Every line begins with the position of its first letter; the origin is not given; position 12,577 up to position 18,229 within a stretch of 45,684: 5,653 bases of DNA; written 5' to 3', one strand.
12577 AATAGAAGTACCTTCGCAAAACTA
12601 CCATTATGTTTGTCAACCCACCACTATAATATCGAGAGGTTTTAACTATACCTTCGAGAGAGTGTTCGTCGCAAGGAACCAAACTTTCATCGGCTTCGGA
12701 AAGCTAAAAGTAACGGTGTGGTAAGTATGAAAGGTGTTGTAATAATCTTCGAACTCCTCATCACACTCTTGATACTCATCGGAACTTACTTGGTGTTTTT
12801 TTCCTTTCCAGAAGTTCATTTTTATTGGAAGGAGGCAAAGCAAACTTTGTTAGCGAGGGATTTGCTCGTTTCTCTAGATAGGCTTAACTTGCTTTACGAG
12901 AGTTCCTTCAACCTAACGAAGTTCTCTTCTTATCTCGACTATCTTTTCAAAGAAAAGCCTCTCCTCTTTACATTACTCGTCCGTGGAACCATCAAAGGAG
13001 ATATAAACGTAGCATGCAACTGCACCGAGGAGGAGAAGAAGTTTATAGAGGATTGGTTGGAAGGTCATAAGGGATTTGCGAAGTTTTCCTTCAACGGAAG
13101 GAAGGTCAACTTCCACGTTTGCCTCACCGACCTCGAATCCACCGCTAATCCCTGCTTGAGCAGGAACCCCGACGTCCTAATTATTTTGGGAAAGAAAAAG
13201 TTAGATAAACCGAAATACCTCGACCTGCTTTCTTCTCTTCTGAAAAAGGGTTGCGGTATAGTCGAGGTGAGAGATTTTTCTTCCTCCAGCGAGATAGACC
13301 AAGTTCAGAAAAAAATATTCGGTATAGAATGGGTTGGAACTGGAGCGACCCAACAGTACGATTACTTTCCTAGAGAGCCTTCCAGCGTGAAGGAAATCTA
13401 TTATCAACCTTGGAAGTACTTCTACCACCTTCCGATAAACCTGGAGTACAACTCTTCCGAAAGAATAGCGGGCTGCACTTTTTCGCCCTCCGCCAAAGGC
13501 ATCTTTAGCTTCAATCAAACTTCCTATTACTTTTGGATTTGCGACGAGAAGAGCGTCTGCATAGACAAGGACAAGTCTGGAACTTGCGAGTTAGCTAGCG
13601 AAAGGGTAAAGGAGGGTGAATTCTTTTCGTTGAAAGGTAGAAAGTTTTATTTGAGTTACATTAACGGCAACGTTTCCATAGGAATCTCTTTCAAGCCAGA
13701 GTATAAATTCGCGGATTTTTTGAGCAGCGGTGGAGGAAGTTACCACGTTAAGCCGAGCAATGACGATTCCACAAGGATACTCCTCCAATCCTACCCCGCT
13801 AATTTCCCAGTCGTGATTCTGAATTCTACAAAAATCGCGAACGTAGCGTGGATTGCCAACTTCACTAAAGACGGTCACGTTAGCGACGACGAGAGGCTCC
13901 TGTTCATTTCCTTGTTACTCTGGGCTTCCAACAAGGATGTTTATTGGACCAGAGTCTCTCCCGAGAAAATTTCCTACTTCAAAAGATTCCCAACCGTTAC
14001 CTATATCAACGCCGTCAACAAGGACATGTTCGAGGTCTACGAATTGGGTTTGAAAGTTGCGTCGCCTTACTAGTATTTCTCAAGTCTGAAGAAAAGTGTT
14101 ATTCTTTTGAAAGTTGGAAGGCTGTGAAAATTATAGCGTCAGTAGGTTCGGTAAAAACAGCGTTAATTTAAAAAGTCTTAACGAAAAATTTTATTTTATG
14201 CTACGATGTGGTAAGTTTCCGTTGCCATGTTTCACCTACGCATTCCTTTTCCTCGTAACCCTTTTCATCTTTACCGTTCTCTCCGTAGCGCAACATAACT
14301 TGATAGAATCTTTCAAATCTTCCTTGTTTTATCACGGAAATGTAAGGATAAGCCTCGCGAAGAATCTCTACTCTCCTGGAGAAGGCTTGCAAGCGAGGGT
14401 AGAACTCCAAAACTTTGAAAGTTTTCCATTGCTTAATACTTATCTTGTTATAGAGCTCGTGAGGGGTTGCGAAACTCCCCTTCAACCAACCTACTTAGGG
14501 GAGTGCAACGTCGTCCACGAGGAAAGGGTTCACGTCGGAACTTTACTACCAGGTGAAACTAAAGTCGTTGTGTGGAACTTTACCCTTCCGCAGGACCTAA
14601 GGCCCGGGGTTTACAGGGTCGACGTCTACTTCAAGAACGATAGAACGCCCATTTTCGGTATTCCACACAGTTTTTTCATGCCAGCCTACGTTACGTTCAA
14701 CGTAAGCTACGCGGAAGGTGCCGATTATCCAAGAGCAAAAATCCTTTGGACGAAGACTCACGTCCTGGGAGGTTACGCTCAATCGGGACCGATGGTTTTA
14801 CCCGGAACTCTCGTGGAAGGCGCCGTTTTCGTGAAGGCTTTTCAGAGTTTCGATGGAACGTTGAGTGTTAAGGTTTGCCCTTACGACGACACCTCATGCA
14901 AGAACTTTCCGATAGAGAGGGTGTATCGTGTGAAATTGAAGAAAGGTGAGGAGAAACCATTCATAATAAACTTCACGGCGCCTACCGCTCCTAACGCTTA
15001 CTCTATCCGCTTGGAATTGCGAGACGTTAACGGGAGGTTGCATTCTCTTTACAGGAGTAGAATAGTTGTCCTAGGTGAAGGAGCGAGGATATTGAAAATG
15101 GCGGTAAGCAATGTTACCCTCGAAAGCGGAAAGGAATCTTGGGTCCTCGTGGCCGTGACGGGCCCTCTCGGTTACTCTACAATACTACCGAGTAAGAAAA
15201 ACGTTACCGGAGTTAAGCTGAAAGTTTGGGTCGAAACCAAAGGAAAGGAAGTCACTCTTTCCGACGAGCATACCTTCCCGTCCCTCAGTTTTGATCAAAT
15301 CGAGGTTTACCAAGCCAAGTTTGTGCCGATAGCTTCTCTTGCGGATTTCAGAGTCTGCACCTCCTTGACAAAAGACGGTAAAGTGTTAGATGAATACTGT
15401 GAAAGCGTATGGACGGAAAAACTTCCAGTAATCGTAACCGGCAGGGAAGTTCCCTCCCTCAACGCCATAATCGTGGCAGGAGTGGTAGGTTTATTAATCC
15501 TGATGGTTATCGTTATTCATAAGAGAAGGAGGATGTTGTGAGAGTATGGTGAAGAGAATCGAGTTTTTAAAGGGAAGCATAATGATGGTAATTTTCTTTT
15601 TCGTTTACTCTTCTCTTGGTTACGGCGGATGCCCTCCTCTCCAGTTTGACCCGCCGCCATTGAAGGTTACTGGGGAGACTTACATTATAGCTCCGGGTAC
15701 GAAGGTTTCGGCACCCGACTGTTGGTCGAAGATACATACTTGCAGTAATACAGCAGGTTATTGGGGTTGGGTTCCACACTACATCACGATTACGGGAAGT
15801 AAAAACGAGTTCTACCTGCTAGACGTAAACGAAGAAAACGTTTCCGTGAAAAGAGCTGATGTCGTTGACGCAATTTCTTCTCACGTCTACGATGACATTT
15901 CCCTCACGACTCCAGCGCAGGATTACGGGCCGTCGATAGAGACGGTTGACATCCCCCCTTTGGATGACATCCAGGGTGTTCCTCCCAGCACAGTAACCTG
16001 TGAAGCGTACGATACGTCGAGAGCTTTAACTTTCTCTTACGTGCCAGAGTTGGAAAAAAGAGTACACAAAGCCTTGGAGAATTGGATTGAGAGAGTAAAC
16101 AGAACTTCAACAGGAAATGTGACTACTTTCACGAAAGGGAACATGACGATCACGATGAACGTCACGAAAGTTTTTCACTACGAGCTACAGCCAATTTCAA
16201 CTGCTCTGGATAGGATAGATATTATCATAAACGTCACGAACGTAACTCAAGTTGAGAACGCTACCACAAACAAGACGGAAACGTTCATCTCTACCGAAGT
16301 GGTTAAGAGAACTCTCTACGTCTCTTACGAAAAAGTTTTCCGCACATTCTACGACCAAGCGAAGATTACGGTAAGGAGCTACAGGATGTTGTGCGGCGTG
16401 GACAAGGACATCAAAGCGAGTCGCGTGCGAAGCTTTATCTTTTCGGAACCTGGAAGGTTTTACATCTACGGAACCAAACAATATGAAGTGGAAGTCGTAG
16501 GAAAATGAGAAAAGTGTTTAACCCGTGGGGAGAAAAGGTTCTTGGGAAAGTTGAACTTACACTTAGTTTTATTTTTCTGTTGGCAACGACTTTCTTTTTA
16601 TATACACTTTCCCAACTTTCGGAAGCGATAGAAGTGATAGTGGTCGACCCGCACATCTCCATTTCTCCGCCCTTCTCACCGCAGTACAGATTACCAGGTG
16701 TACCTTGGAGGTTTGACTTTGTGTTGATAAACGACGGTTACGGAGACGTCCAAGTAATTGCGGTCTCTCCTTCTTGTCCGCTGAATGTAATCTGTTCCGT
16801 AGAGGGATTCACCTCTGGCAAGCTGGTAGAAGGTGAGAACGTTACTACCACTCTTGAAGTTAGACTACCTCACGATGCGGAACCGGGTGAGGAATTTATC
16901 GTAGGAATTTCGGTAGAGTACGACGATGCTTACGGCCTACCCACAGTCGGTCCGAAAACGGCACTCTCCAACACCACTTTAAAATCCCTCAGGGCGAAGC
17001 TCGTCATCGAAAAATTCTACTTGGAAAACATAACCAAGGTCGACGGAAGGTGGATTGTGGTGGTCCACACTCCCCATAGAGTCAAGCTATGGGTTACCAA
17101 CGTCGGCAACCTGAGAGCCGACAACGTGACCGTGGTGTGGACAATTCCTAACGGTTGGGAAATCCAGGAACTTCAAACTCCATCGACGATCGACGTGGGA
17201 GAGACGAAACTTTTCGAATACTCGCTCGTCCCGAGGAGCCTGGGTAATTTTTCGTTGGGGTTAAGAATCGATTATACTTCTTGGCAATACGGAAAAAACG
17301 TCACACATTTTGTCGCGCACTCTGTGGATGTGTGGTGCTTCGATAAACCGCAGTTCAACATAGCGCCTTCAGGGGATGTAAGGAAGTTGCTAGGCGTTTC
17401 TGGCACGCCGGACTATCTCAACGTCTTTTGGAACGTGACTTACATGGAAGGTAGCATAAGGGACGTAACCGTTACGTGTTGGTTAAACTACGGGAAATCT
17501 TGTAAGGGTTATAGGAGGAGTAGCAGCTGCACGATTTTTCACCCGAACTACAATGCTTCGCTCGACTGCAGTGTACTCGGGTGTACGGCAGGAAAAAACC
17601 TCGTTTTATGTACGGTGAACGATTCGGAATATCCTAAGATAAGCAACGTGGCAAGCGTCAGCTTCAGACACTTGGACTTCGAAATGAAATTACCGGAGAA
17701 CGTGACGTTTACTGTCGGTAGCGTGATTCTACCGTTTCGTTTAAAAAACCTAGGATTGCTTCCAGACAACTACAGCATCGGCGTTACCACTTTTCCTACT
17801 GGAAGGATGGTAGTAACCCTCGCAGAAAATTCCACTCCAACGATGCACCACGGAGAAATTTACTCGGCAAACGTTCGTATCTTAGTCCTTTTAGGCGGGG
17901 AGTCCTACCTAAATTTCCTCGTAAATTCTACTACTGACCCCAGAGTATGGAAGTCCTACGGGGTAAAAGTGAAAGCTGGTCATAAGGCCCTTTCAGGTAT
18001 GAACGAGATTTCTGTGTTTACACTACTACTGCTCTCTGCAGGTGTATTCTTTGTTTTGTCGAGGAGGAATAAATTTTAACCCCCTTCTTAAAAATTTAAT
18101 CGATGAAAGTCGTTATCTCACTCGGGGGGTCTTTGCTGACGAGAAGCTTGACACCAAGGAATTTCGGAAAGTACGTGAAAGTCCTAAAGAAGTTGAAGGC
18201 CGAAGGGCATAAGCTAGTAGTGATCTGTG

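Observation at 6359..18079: Twelve-gene Epd/Tad-like type IV filament locus with many class III-signal proteins and large anchored beta-sandwich proteins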

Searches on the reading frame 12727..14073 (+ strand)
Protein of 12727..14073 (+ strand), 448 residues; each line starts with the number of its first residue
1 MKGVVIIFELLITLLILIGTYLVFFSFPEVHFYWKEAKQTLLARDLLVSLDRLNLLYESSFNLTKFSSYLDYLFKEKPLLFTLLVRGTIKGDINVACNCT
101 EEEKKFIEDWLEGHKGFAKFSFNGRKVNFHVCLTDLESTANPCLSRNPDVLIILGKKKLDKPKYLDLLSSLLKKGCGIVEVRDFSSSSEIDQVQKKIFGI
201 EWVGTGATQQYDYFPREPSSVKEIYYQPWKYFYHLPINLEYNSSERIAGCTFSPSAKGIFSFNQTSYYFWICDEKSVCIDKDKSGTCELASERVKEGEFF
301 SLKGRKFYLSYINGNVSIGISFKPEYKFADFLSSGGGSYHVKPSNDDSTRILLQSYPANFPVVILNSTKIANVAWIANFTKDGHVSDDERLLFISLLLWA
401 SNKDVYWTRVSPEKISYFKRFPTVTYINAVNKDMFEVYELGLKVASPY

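Call 3: search_protein_families(library=pfam, max_evalue=0.01, proteins=[window:12727-14073:+])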
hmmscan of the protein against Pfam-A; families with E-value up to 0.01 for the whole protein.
window:12727-14073:+ (448 aa): 0 families

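Call 5: search_protein_families(library=ncbifam, max_evalue=0.01, proteins=[window:12727-14073:+])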
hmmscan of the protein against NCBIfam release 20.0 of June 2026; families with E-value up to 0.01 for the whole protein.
window:12727-14073:+ (448 aa): 0 families

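Call 30: find_homologous_proteins(query=window:12727-14073:+, max_evalue=0.001)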
Query window:12727-14073:+ (448 aa): 42 proteins with E <= 0.001 among 8000 candidates.
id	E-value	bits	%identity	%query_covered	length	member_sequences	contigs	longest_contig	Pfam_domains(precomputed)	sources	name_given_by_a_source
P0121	0.0e+0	1026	100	100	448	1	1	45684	-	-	-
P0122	3.0e-136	473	50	100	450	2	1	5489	-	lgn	-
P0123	2.9e-135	470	51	100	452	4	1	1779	-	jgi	jgi:hypothetical protein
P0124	2.5e-122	427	49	100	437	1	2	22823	-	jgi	jgi:hypothetical protein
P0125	5.2e-116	406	48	100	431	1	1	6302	-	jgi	jgi:hypothetical protein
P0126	9.7e-82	293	39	100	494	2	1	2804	-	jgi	-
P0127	1.2e-81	293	40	98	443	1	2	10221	-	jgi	jgi:hypothetical protein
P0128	3.5e-77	278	37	99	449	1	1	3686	-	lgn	-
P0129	1.3e-76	276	39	97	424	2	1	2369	-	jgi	-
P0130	3.4e-76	275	38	99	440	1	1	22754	-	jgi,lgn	-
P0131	3.4e-75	272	37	100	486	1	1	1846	-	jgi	jgi:hypothetical protein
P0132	3.9e-74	268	38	100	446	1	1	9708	-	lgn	-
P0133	9.9e-74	267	36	100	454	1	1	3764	-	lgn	-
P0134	1.8e-71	259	38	90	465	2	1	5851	-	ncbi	ncbi:hypothetical protein DRP07_06520, partial [Archaeoglobales archaeon]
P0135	1.1e-70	257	36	100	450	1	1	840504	-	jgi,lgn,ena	-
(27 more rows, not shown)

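Call 41: predict_structure(alignment_id=A1)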
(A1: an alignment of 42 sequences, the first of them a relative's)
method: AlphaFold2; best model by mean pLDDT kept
length: 448 residues; sequences in the alignment: 42
mean_pLDDT: 87.9   pTM: 0.85
mean pLDDT of the five models: 87.9, 87.0, 85.4, 84.3, 83.3
residues with pLDDT >= 90: 262; 70-90: 144; 50-70: 42; < 50: 0
segments of 3 or more residues with pLDDT < 50: none
pLDDT, mean of each block of 10 residues (from residue 1): 88 95 68 76 93 92 88 81 86 93 94 87 89 81 77 92 93 93 91 95 89 92 92 93 92 95 92 96 80 91 92 94 84 75 95 94 93 95 88 96 66 64 88 88 80
secondary structure, 60 per line:
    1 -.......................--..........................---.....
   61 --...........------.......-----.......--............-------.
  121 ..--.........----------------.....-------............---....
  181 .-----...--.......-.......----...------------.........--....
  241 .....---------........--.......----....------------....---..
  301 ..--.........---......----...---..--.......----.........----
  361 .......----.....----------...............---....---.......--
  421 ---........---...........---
elements in order: H2-24 H27-52 H56-60 H63-73 E80-86 E92-98 H101-112 E120-122 E125-133 E150-154 H162-173 E177-181 H192-198 E200-206 E211-213 H226-234 E237-245 E255-262 E265-271 E276-279 E292-295 E299-302 E305-313 E317-322 E327-329 E337-343 E351-356 E361-367 E372-376 H387-401 E405-408 H412-418 E424-431 E435-445

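Call 45: fold_search(model_id=the predicted structure, library=pdb)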
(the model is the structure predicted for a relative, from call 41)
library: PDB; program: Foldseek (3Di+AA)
matches with E <= 10: 642; with E <= 0.001: 1
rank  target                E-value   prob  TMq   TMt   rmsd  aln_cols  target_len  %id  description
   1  6tvk                  3.5e-04  0.92  0.25  0.18  17.5       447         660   11  Alpha-L-fucosidase isoenzyme 2 from Paenibacillus thiaminolyticus (released 2021-07-21)
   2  3c3j_C                5.1e-03  0.97  0.16  0.20  17.2       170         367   15  Crystal structure of tagatose-6-phosphate ketose/aldose isomerase from Escherichia coli (released 2008-02-19)
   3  5vh6                  7.3e-03  0.51  0.19  0.22  17.5       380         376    8  2.6 Angstrom Resolution Crystal Structure of N-terminal Fragment (residues 1-406) of Elongation Factor G from Bacillus s (released 2017-04-19)
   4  3c3j_B                8.7e-03  0.94  0.17  0.20  17.1       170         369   15  Crystal structure of tagatose-6-phosphate ketose/aldose isomerase from Escherichia coli (released 2008-02-19)
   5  8i59_B                8.7e-03  0.44  0.20  0.13  16.6       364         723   12  N-acetyl-(R)-beta-phenylalanine acylase, selenomethionyl derivative (released 2023-03-15)
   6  6q2f                  9.2e-03  0.33  0.16  0.08  16.5       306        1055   11  Structure of Rhamnosidase from Novosphingobium sp. PP1Y (released 2019-11-27)
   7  4e5v_B                9.8e-03  0.82  0.26  0.37  12.8       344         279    9  Crystal structure of a Putative thua-like protein (PARMER_02418) from Parabacteroides merdae ATCC 43184 at 1.75 A reso (released 2012-04-04)
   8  7bob_A                1.1e-02  0.97  0.26  0.21   9.5       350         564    7  Exo-beta-1,4-mannosidase Op5Man5 from Opitutaceae bacterium strain TAV5 (released 2021-07-14)
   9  4e5v_A                1.2e-02  0.82  0.26  0.37  12.7       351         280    8  Crystal structure of a Putative thua-like protein (PARMER_02418) from Parabacteroides merdae ATCC 43184 at 1.75 A reso (released 2012-04-04)
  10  2j0v_D                1.2e-02  0.80  0.16  0.31   7.1       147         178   12  The crystal structure of Arabidopsis thaliana RAC7-ROP9: the first RAS superfamily GTPase from the plant kingdom (released 2006-10-04)
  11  5ed4_F                1.2e-02  0.77  0.15  0.28  11.8       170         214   10  Structure of a PhoP-DNA complex (released 2016-04-27)
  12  1xb2_A                1.3e-02  0.23  0.16  0.18  20.5       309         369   11  Crystal Structure of Bos taurus mitochondrial Elongation Factor Tu/Ts Complex (released 2004-11-23)
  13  2i2f                  1.6e-02  0.13  0.11  0.18  20.2       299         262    8  Crystal structure of LmNADK1 (released 2007-08-07)
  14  7bob_C                1.7e-02  0.87  0.24  0.19  12.4       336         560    8  Exo-beta-1,4-mannosidase Op5Man5 from Opitutaceae bacterium strain TAV5 (released 2021-07-14)
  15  5kut_A                1.7e-02  0.84  0.15  0.30   6.1       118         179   15  hMiro2 C-terminal GTPase domain, GDP-bound (released 2016-09-21)
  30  5fmr_C                5.5e-02  0.57  0.26  0.43  13.8       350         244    9  crIFT52 N-terminal domain (released 2016-03-09)
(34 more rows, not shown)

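Call 63: search_protein_families(library=pfam, alignment_id=A1, max_evalue=0.1)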
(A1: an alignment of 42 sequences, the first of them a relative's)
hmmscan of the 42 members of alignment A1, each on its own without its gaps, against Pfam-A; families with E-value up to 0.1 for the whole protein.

A. member 1, P0121 (448 aa): 0 families

B. families by the number of members that match (of 42 scanned): 5 families
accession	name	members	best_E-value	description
PF06283.17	ThuA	3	0.003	Trehalose utilisation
PF18650.6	IMPa_N_2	2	0.016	Immunomodulating metalloprotease N-terminal domain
PF11752.14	DUF3309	1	0.031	Protein of unknown function (DUF3309)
PF10204.14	DuoxA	1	0.053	Dual oxidase maturation factor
PF06138.17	Chordopox_E11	1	0.063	Chordopoxvirus E11 protein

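Call 71: search_solved_structures(query=A1, max_evalue=1)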
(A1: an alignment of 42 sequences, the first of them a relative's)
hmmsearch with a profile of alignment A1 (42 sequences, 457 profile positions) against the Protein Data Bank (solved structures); distinct sequences matched with E-value up to 1: 1.
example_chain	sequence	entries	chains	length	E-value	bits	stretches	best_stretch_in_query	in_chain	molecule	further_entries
8i7o_K2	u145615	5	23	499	0.62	11.8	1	106-162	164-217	Coiled-coil domain-containing protein 105 | Tektin-like protein 1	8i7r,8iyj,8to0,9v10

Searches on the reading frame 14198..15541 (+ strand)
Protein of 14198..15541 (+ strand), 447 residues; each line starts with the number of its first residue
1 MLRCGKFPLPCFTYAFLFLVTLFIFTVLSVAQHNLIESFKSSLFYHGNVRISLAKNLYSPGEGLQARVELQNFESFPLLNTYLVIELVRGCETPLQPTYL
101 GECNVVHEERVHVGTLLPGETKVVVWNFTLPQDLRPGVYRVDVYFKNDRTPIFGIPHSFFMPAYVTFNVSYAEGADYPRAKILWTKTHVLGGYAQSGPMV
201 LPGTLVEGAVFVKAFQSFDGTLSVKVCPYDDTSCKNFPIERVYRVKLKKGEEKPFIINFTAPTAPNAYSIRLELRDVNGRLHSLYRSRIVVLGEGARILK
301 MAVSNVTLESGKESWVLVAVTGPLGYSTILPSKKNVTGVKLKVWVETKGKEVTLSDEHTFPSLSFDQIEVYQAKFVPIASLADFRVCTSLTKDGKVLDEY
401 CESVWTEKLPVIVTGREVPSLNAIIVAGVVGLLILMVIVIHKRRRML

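Call 3: search_protein_families(library=pfam, max_evalue=0.01, proteins=[window:14198-15541:+])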
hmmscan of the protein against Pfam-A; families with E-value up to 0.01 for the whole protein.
window:14198-15541:+ (447 aa): 0 families

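Call 5: search_protein_families(library=ncbifam, max_evalue=0.01, proteins=[window:14198-15541:+])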
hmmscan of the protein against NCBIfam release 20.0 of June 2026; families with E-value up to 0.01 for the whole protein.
window:14198-15541:+ (447 aa): 0 families

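Call 52: search_solved_structures(query=window:14198-15541:+, max_evalue=1)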
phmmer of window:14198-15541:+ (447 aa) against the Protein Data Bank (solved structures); distinct sequences matched with E-value up to 1: 1.
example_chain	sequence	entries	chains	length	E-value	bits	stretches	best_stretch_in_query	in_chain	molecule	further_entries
7usy_J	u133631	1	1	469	0.64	12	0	32-80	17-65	ARRestin Domain protein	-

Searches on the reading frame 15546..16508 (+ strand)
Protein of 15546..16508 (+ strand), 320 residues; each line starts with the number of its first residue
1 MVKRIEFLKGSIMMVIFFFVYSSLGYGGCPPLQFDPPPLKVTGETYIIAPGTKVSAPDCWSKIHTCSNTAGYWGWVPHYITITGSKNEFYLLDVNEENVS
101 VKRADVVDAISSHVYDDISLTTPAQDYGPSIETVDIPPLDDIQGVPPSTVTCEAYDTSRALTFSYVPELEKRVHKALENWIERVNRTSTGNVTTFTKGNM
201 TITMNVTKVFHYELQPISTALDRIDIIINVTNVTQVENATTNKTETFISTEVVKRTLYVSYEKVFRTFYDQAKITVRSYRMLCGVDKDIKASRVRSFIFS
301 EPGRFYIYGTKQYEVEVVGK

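Call 4: search_protein_families(library=pfam, max_evalue=0.01, proteins=[window:15546-16508:+])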
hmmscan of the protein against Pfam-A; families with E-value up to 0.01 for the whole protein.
window:15546-16508:+ (320 aa): 0 families

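Call 72: search_solved_structures(query=window:15546-16508:+, max_evalue=1)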
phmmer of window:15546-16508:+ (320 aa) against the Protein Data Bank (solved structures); distinct sequences matched with E-value up to 1: 3.
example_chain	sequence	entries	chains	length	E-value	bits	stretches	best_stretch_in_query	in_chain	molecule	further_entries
2ed9_A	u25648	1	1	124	0.14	14.8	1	125-201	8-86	Netrin receptor DCC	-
1o1l_A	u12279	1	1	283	0.23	14.1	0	47-114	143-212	Hemoglobin Alpha chain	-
1o1n_A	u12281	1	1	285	0.44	13.2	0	47-114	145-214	Hemoglobin Alpha chain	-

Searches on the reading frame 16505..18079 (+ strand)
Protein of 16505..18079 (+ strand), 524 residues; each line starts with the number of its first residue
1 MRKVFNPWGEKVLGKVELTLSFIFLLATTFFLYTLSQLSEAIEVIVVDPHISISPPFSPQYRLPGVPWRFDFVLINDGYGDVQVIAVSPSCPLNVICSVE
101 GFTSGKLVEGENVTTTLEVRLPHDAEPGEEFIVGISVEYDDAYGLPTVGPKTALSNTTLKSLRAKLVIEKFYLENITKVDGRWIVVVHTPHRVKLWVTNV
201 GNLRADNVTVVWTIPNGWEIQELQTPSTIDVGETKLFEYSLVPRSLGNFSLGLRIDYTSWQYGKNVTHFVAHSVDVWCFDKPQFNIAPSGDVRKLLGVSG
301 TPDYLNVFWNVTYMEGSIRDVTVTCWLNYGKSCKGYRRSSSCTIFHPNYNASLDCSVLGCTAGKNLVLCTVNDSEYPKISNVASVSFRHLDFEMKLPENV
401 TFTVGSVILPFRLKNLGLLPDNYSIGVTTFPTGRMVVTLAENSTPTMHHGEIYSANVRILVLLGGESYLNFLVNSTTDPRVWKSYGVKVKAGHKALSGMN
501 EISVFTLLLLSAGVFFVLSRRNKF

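Call 4: search_protein_families(library=pfam, max_evalue=0.01, proteins=[window:16505-18079:+])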
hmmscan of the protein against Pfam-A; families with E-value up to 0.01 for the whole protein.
window:16505-18079:+ (524 aa): 1 family
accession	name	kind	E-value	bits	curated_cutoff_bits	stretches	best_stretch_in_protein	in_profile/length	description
PF10633.15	NPCBM_assoc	-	4.9e-07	30.3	24.4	0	191-231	7-48/78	NPCBM-associated, NEW3 domain of alpha-galactosidase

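Call 51: search_solved_structures(query=window:16505-18079:+, max_evalue=1)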
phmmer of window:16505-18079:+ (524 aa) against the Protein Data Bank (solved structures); distinct sequences matched with E-value up to 1: 0.
